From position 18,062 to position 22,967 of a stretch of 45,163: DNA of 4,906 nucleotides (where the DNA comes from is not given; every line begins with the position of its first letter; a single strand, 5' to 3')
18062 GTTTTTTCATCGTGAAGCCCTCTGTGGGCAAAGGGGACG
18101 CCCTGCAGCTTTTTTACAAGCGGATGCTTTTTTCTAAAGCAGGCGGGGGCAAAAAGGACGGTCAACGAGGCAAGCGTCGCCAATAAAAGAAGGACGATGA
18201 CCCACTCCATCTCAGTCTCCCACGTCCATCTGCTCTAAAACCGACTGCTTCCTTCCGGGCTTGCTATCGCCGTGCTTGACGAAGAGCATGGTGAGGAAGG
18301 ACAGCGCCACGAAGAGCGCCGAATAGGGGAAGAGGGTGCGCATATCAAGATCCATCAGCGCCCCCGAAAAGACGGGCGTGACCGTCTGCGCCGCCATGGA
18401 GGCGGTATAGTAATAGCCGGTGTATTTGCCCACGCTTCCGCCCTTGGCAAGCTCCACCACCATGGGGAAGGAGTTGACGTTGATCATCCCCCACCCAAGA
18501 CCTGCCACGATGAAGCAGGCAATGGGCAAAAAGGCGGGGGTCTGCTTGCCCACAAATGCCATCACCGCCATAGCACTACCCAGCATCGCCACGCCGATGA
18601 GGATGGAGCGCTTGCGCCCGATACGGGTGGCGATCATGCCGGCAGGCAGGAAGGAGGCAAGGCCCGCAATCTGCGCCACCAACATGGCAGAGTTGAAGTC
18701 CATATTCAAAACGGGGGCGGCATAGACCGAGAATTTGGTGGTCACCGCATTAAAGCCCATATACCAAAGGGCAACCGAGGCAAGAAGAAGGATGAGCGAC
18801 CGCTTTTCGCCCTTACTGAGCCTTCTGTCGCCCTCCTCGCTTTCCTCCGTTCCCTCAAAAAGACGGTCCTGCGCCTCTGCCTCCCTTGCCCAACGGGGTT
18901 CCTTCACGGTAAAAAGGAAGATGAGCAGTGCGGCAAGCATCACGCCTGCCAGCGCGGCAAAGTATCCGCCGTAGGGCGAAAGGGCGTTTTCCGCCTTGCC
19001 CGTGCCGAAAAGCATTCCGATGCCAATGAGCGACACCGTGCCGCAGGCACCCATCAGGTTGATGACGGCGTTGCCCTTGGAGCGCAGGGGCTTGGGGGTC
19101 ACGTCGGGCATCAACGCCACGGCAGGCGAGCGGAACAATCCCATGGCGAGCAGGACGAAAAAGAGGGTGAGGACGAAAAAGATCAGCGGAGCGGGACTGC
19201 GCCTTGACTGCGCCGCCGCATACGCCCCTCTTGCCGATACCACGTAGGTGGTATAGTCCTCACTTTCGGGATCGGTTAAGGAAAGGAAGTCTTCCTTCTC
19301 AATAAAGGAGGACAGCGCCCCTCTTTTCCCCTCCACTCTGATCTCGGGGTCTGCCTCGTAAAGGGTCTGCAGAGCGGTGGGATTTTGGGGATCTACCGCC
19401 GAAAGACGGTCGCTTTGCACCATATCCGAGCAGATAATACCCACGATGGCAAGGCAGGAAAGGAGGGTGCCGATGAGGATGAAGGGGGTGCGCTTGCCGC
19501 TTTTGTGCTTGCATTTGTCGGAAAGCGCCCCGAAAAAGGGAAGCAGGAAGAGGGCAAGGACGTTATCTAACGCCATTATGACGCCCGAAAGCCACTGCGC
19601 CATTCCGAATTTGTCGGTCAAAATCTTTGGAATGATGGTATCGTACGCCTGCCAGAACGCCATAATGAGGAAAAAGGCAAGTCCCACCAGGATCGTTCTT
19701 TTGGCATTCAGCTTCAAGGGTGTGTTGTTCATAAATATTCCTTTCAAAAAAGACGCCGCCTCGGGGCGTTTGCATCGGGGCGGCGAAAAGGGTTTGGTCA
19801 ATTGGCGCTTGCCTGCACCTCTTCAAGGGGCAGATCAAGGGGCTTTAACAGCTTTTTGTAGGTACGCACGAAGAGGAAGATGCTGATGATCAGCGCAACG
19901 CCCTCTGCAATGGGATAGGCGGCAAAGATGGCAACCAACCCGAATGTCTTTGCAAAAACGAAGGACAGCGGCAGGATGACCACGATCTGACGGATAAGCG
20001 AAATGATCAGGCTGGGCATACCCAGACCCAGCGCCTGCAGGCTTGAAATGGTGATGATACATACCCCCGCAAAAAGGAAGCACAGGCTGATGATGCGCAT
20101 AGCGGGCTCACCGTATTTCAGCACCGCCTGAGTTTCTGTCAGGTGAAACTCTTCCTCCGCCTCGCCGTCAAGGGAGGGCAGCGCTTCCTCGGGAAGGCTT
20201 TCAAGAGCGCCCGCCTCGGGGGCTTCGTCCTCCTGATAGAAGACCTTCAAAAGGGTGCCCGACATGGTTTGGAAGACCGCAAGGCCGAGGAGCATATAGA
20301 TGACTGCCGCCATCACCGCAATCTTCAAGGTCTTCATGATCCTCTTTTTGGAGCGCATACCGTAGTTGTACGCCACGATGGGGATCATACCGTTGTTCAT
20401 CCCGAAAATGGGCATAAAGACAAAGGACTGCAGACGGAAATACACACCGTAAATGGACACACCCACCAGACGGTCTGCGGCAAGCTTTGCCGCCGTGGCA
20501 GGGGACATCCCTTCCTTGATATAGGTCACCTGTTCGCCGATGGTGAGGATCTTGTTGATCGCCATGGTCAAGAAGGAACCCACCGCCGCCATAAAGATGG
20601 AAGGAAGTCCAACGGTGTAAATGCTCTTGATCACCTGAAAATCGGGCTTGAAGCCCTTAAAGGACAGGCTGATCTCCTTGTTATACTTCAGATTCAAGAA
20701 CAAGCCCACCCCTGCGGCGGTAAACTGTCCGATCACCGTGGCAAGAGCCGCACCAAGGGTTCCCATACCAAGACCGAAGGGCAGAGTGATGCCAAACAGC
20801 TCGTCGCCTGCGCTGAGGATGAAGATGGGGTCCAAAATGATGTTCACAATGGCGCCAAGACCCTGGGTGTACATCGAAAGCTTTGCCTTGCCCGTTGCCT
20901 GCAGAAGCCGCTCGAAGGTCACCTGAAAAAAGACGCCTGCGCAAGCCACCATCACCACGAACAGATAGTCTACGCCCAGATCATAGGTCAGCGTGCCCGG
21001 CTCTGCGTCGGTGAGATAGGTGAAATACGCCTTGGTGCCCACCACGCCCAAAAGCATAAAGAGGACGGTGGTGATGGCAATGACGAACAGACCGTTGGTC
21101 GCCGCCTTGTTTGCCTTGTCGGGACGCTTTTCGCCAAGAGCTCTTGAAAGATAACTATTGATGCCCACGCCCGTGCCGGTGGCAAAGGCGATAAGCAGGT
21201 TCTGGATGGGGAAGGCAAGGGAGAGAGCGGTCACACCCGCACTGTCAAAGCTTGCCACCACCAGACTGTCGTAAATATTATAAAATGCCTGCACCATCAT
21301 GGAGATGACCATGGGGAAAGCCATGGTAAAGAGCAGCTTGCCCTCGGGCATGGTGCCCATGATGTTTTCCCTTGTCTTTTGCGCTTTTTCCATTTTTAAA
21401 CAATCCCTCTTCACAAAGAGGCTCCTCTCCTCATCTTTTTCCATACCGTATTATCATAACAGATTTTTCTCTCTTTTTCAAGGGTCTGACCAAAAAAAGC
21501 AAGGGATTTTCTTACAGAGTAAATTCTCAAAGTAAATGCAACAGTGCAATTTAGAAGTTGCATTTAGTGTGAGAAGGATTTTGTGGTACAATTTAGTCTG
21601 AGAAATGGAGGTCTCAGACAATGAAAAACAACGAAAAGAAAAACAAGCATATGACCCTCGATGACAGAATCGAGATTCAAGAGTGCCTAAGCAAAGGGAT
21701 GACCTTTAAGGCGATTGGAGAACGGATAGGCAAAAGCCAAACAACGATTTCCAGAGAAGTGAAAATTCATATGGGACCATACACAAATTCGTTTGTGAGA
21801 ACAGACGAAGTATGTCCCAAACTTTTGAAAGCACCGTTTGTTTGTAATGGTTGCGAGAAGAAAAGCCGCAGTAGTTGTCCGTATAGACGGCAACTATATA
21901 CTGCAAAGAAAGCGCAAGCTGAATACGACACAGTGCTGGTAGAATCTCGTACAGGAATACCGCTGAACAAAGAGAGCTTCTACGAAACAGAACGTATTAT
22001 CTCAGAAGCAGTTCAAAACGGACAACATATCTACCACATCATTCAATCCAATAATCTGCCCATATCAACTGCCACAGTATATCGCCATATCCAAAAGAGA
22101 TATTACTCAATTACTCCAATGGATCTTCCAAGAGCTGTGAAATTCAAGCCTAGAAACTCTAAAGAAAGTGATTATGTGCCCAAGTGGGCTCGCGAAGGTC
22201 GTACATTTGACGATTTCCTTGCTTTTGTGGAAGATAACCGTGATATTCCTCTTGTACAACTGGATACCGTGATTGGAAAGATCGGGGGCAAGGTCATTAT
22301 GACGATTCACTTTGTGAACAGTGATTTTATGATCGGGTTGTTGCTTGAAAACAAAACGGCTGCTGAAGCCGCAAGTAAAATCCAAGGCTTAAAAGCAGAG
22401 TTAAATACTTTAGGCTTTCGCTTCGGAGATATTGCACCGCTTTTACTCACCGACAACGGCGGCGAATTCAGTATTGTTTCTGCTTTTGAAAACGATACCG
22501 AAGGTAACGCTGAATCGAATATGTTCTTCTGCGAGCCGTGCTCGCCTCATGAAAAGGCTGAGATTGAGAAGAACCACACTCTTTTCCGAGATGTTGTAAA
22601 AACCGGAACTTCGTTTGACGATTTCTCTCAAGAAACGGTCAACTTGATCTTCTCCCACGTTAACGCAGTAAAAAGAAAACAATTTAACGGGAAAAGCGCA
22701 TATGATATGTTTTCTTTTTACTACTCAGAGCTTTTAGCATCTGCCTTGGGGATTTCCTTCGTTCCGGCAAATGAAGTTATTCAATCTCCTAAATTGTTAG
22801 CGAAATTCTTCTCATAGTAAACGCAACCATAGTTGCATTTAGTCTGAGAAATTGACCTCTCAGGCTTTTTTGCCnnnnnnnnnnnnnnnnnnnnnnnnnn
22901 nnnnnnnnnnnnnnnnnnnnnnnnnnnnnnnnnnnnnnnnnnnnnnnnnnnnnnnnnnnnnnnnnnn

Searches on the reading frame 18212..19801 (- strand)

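Call 46: search_protein_families(library=pfam, proteins=[window:18212-19801:-], max_evalue=0.0001)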
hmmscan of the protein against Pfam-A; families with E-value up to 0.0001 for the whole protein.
window:18212-19801:- (529 aa): 3 families
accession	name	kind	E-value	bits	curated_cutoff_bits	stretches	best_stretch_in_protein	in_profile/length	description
PF07690.21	MFS_1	-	2.6e-39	135.6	33.4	3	204-469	83-340/347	Major Facilitator Superfamily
PF13347.12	MFS_2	-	2.8e-18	66.1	27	2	202-452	94-343/427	MFS/sugar transport protein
PF03209.21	PUCC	-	1.8e-12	47.4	21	1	207-497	87-379/401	PUCC protein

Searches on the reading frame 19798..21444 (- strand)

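Call 46: search_protein_families(library=pfam, proteins=[window:19798-21444:-], max_evalue=0.0001)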
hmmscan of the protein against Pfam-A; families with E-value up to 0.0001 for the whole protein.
window:19798-21444:- (548 aa): 1 family
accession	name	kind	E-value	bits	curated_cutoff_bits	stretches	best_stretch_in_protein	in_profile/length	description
PF01554.23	MatE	-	7.4e-37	127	24.9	2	44-207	1-161/161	MatE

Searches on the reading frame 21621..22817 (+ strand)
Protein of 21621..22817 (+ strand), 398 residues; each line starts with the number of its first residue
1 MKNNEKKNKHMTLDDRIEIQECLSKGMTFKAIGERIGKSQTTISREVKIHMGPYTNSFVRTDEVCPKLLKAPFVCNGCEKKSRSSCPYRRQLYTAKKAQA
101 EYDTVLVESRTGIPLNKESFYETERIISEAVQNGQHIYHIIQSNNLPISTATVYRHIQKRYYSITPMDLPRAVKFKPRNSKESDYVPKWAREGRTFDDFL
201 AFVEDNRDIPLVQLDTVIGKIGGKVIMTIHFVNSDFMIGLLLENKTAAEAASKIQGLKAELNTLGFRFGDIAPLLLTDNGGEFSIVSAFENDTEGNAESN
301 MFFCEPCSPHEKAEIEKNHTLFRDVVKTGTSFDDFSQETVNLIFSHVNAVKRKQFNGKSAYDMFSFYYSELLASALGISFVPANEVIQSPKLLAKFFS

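Call 46: search_protein_families(library=pfam, proteins=[window:21621-22817:+], max_evalue=0.0001)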
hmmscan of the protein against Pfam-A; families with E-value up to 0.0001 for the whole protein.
window:21621-22817:+ (398 aa): 1 family
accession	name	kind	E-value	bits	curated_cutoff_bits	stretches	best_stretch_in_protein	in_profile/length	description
PF13936.12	HTH_38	-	1.3e-13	50.8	27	1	7-48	1-42/44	Helix-turn-helix domain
